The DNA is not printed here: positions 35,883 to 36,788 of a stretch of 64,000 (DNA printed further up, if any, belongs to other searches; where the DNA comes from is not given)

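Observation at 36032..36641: Bpt/ATE-like aminoacyl-tRNA-protein transferase embedded between murE and a Mur ligase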

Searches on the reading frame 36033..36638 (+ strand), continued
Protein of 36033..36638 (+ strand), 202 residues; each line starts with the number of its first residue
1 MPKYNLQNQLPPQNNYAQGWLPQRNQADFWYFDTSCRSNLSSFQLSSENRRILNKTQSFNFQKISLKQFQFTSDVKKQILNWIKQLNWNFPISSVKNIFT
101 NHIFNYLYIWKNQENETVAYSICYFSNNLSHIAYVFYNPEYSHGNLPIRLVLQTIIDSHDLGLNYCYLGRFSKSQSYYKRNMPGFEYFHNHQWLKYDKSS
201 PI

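Call 21: search_protein_families(library=pfam, proteins=[P0122, P0124, P0128, P0141, P0157, P0184, P0227, P0262, P0245, P0198], max_evalue=0.01)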
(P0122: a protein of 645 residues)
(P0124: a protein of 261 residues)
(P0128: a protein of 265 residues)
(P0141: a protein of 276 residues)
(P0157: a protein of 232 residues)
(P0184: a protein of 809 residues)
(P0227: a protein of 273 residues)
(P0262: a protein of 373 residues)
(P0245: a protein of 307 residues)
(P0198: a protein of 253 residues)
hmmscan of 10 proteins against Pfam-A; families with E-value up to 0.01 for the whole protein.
P0122 (645 aa): 4 families
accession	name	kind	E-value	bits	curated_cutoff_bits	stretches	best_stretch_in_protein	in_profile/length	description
PF08245.18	Mur_ligase_M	-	4e-09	37.1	24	1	325-457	1-146/200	Mur ligase middle domain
PF01225.30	Mur_ligase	-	8.6e-08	32.9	21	1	221-319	2-93/95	Mur ligase family, catalytic domain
PF02875.26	Mur_ligase_C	-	1.9e-07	32.4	28.4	1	505-634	1-127/127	Mur ligase, glutamate ligase domain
PF04377.21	ATE_C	-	0.00015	22.8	25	1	95-180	25-109/122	Arginine-tRNA-protein transferase, C terminus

P0124 (261 aa): 1 family
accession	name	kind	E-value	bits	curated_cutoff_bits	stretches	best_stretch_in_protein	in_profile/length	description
PF13508.13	Acetyltransf_7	-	0.0037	18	27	0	126-187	5-62/84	Acetyltransferase (GNAT) domain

P0128 (265 aa): 1 family
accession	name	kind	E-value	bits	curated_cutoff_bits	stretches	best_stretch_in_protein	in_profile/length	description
PF04377.21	ATE_C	-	6.3e-07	30.5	25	1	122-207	33-120/122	Arginine-tRNA-protein transferase, C terminus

P0141 (276 aa): 1 family
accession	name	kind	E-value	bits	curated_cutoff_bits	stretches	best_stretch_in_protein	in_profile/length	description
PF04377.21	ATE_C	-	6.2e-06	27.3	25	1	159-233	44-120/122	Arginine-tRNA-protein transferase, C terminus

P0157 (232 aa): 1 family
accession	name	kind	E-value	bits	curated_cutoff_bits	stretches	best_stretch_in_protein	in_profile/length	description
PF04377.21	ATE_C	-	2.1e-06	28.8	25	1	104-208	20-120/122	Arginine-tRNA-protein transferase, C terminus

P0184 (809 aa): 3 families
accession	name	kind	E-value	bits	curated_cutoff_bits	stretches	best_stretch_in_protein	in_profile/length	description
PF01326.24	PPDK_N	-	1.2e-43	150.1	27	1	219-471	7-314/328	Pyruvate phosphate dikinase, AMP/ATP-binding domain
PF00391.29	PEP-utilizers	-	2.8e-19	68.9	23.1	1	733-803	2-72/72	PEP-utilising enzyme, mobile domain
PF04377.21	ATE_C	-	5.6e-06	27.4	25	1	145-209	56-120/122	Arginine-tRNA-protein transferase, C terminus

P0227 (273 aa): 2 families
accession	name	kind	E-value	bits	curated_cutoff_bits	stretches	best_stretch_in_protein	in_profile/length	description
PF04377.21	ATE_C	-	3e-07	31.5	25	1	145-218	27-100/122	Arginine-tRNA-protein transferase, C terminus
PF13480.13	Acetyltransf_6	-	7.3e-07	29.9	22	1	150-221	67-138/143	Acetyltransferase (GNAT) domain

P0262 (373 aa): 3 families
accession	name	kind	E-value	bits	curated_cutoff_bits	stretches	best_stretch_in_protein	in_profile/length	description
PF04377.21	ATE_C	-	8.6e-08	33.3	25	1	108-198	34-101/122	Arginine-tRNA-protein transferase, C terminus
PF13480.13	Acetyltransf_6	-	6.1e-06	26.9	22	1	138-196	78-136/143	Acetyltransferase (GNAT) domain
PF00583.31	Acetyltransf_1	-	0.0088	16.8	20.7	0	123-197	26-101/116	Acetyltransferase (GNAT) family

P0245 (307 aa): 2 families
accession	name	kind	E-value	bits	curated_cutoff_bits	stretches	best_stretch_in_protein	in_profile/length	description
PF04377.21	ATE_C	-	8e-09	36.6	25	1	126-217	28-121/122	Arginine-tRNA-protein transferase, C terminus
PF13480.13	Acetyltransf_6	-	1.3e-05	25.9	22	1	73-190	8-127/143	Acetyltransferase (GNAT) domain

P0198 (253 aa): 0 families

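Call 22: fold_search(model_id=the predicted structure, library=pdb)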
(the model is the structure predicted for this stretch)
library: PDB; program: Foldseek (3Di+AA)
matches with E <= 10: 909; with E <= 0.001: 120
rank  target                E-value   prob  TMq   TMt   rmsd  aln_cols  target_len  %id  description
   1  8tzv_A                5.0e-09  1.00  0.71  0.43   3.7       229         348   15  Apo form of human ATE1 (released 2024-08-14)
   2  8e3s                  2.0e-07  1.00  0.65  0.29   5.4       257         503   11  CryoEM structure of yeast Arginyltransferase 1 (ATE1) (released 2023-04-26)
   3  7wfx_A                4.1e-07  1.00  0.67  0.30   5.5       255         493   12  EVAA-KlAte1 (released 2022-09-14)
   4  7wfx_B                4.9e-07  1.00  0.68  0.31   4.2       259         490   12  EVAA-KlAte1 (released 2022-09-14)
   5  7tif_E                5.6e-07  1.00  0.62  0.29   5.5       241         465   11  2.85 Angstroem crystal structure of Arginyltransferase 1 (ATE1) from Saccharomyces cerevisiae (released 2022-09-14)
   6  7tif_F                5.9e-07  1.00  0.63  0.30   5.4       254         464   11  2.85 Angstroem crystal structure of Arginyltransferase 1 (ATE1) from Saccharomyces cerevisiae (released 2022-09-14)
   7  7tif_L                6.3e-07  1.00  0.64  0.31   5.3       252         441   10  2.85 Angstroem crystal structure of Arginyltransferase 1 (ATE1) from Saccharomyces cerevisiae (released 2022-09-14)
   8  7tif_H                6.7e-07  1.00  0.62  0.30   5.5       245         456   11  2.85 Angstroem crystal structure of Arginyltransferase 1 (ATE1) from Saccharomyces cerevisiae (released 2022-09-14)
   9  7wg4                  1.2e-06  1.00  0.67  0.30   5.5       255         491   13  DVAA-KlAte1 (released 2022-09-14)
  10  9j8q_A                1.2e-06  1.00  0.52  0.15   6.2       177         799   16  MprF from Pseudomonas aeruginosa in GDN micelle, C2 symmetry (released 2025-09-03)
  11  7tif_A                1.5e-06  1.00  0.63  0.30   5.5       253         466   11  2.85 Angstroem crystal structure of Arginyltransferase 1 (ATE1) from Saccharomyces cerevisiae (released 2022-09-14)
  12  7wg2                  1.6e-06  1.00  0.67  0.30   5.5       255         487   13  EVAA-KlAte1 (released 2022-09-14)
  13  8j6v_J                1.8e-06  1.00  0.63  0.30   5.5       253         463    9  Structure of yeast Arginyl-tRNA-protein transferase 1 (released 2023-06-07)
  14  7tif_K                1.9e-06  1.00  0.60  0.28   5.4       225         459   10  2.85 Angstroem crystal structure of Arginyltransferase 1 (ATE1) from Saccharomyces cerevisiae (released 2022-09-14)
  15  7tif_G                1.9e-06  1.00  0.64  0.30   5.4       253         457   10  2.85 Angstroem crystal structure of Arginyltransferase 1 (ATE1) from Saccharomyces cerevisiae (released 2022-09-14)
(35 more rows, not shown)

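Call 23: find_encoding_contigs(protein=P0122, flank=8000, max_places=3)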
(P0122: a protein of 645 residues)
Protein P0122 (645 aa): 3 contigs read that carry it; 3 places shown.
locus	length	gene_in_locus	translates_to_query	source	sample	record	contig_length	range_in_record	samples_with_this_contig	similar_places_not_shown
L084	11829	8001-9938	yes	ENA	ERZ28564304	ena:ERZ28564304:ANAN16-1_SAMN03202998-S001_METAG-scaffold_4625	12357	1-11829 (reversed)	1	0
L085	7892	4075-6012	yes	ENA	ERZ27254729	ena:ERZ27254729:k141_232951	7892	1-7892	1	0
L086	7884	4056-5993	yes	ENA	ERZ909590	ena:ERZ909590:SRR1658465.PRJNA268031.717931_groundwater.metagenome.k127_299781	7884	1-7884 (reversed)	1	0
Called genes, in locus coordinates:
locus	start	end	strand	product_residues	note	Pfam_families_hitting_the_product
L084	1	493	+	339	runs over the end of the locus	?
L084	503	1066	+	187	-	PF11967:RecO_N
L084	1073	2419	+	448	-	PF00587:tRNA-synt_2b, PF03129:HGTP_anticodon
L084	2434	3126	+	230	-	-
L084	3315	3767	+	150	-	PF02381:MraZ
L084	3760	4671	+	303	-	PF01795:Methyltransf_5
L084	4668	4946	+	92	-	-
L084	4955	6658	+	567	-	PF03717:PBP_dimer, PF00905:Transpeptidase, PF13354:Beta-lactamase2 (faint)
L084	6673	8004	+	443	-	PF08245:Mur_ligase_M, PF02875:Mur_ligase_C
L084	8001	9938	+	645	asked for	PF01225:Mur_ligase (weak), PF08245:Mur_ligase_M (weak), PF02875:Mur_ligase_C (weak)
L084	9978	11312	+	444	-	PF00275:EPSP_synthase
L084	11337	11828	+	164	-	?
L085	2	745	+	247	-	?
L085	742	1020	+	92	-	-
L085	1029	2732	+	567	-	PF03717:PBP_dimer, PF00905:Transpeptidase, PF13354:Beta-lactamase2 (faint)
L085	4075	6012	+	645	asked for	PF01225:Mur_ligase (weak), PF08245:Mur_ligase_M (weak), PF02875:Mur_ligase_C (weak)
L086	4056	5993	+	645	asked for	PF01225:Mur_ligase (weak), PF08245:Mur_ligase_M (weak), PF02875:Mur_ligase_C (weak)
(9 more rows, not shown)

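Call 24: find_encoding_contigs(protein=P0128, flank=8000, max_places=3)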
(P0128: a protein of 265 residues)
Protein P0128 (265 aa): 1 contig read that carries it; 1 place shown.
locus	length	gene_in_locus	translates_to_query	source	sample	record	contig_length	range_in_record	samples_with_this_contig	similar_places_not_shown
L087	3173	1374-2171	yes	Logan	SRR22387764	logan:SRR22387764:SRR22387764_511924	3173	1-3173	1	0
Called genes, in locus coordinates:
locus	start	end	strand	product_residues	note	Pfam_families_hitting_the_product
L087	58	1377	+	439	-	PF08245:Mur_ligase_M, PF02875:Mur_ligase_C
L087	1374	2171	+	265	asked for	PF04377:ATE_C (weak)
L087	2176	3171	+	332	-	?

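Call 27: find_encoding_contigs(protein=P0157, flank=8000, max_places=2)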
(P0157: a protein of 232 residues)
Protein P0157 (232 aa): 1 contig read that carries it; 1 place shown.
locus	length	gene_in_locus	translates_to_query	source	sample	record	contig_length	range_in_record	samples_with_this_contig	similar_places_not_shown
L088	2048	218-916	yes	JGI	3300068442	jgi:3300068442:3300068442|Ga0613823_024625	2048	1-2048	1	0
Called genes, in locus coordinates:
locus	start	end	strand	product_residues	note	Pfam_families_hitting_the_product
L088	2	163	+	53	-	?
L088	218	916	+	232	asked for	PF04377:ATE_C (weak)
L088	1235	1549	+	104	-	PF00093:VWC (weak), PF23334:VWC2L_2nd, PF05375:Pacifastin_I (weak)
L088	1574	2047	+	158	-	?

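Call 28: find_encoding_contigs(protein=P0203, flank=8000, max_places=2)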
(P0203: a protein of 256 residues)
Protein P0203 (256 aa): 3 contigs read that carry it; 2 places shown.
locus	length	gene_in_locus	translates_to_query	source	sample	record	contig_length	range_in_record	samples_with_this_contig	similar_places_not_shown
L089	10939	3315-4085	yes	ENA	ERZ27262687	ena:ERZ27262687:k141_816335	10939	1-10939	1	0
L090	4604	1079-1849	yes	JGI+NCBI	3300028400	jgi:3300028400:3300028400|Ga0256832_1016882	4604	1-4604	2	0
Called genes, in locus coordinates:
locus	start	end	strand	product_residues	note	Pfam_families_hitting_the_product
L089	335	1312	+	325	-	PF18962:Por_Secre_tail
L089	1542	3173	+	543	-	PF06826:Asp-Al_Ex, PF02080:TrkA_C, PF06826:Asp-Al_Ex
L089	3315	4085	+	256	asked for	PF13480:Acetyltransf_6, PF00583:Acetyltransf_1, PF04377:ATE_C (weak)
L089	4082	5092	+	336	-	PF10043:DUF2279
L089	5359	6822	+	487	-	PF02661:Fic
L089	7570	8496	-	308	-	PF08331:QueG_DUF1730, PF00037:Fer4 (faint), PF13237:Fer4_10 (faint), PF13484:Fer4_16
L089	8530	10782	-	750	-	PF00580:UvrD-helicase, PF01443:Viral_helicase1 (faint), PF13245:AAA_19, PF13604:AAA_30 (faint), PF13361:UvrD_C, PF13538:UvrD_C_2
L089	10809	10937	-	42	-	?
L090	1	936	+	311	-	?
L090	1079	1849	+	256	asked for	PF13480:Acetyltransf_6, PF00583:Acetyltransf_1, PF04377:ATE_C (weak)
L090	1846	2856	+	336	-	PF10043:DUF2279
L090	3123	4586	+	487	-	PF02661:Fic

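Call 29: find_encoding_contigs(protein=P0232, flank=8000, max_places=2)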
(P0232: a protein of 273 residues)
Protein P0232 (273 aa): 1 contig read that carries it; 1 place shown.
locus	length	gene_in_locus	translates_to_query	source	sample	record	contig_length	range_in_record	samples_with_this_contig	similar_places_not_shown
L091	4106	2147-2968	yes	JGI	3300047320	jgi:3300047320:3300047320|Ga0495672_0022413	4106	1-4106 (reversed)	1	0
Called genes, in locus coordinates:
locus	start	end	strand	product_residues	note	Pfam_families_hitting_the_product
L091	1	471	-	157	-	?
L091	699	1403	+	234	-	PF00561:Abhydrolase_1, PF12146:Hydrolase_4, PF12697:Abhydrolase_6 (weak), PF20408:Abhydrolase_11 (weak)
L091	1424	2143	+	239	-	PF01209:Ubie_methyltran (weak), PF02353:CMAS (weak), PF13489:Methyltransf_23, PF05175:MTS (weak), PF13847:Methyltransf_31, PF08241:Methyltransf_11, PF08242:Methyltransf_12, PF13649:Methyltransf_25, +1 more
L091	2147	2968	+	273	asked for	PF04377:ATE_C (weak)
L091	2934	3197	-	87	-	-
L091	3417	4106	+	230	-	?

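Call 36: find_related_loci(query=A3, collection=metagenome_contigs, flank=5000)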
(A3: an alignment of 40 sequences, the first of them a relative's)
Query A3 (265 aa) in metagenome_contigs; peptide patterns used: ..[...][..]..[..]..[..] (x = any residue, [..] = any of these).
600 stretches matched a pattern (row limit reached: there are more); 370 encode a relative of the query (tblastn E <= 1e-3); the best 80 are kept; 80 distinct loci.
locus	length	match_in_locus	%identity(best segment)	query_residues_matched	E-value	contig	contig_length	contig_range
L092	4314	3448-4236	63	1-263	3e-108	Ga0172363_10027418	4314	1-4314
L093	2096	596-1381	59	1-265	3e-110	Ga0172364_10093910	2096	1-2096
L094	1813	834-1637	60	1-263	3e-110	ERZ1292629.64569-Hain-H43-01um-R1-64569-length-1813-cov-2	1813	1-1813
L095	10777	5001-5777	56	1-263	7e-101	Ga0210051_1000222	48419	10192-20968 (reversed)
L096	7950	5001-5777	58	1-263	3e-100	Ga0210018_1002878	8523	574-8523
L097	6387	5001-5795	56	1-263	2e-99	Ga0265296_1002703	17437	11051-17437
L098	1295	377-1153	55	1-263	6e-107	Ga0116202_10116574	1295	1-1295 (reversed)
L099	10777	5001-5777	57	3-263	5e-99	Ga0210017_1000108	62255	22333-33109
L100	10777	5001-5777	57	3-263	5e-99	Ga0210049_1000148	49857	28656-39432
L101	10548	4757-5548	54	1-263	2e-96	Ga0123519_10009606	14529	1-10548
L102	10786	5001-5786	56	1-263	3e-92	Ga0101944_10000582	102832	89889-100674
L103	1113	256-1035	55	3-263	7e-100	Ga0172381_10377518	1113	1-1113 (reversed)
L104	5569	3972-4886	49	1-263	1e-91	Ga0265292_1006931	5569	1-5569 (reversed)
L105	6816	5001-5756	52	1-252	2e-83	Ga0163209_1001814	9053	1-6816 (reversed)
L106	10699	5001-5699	47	1-230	1e-66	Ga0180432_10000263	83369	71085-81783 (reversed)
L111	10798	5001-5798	43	1-265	8e-64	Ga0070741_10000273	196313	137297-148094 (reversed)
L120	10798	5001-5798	41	1-265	2e-61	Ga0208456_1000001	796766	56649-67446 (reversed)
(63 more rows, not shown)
